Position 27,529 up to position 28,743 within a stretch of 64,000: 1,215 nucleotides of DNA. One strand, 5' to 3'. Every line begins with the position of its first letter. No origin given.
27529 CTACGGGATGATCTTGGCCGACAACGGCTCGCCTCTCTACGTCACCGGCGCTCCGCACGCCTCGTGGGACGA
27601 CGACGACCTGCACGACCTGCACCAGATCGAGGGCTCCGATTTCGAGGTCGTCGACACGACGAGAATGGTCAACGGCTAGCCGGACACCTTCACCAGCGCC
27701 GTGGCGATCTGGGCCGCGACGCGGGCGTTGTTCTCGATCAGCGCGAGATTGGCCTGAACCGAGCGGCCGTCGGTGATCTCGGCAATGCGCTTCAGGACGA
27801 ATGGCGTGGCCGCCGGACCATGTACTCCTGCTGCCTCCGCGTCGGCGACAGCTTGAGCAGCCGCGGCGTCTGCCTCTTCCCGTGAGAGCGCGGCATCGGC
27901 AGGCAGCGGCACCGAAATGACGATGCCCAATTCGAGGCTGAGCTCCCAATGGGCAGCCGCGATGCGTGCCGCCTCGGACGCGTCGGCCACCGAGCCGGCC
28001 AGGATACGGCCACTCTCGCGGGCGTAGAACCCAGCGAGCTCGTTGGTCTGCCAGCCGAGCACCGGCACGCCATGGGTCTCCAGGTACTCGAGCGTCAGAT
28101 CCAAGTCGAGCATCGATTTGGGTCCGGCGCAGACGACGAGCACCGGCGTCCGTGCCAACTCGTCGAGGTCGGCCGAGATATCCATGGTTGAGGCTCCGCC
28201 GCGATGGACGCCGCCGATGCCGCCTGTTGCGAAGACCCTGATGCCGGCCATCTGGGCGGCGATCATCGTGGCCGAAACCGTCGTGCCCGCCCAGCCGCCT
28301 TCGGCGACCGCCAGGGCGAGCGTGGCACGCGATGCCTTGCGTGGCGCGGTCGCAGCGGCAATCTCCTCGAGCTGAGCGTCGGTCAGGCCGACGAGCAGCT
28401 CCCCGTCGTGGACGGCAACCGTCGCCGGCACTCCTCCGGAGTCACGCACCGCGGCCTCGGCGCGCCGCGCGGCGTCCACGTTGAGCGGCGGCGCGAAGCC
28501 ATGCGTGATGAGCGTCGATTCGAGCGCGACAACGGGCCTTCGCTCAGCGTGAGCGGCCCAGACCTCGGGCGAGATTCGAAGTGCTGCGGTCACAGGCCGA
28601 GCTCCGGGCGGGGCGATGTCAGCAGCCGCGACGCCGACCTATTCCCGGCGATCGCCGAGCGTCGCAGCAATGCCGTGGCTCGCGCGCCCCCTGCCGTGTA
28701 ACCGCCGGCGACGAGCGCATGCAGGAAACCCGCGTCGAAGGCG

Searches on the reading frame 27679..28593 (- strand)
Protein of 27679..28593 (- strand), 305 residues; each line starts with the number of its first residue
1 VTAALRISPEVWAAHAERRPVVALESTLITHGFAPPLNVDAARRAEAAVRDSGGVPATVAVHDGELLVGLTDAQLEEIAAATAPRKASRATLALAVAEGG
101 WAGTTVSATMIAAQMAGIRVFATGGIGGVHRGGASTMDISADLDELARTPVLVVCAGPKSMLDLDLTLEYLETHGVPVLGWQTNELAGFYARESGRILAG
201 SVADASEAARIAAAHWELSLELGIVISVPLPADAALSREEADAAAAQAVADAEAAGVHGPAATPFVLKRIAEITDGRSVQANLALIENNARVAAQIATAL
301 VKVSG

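Call 63: search_protein_families(library=pfam, max_evalue=0.001, proteins=[window:27679-28593:-])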
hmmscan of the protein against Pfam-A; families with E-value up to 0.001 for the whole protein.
window:27679-28593:- (305 aa): 1 family
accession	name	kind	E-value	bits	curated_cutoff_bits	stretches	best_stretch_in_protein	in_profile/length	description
PF04227.17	Indigoidine_A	-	3.8e-113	378.1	25.2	1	10-298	1-290/291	Indigoidine synthase A like protein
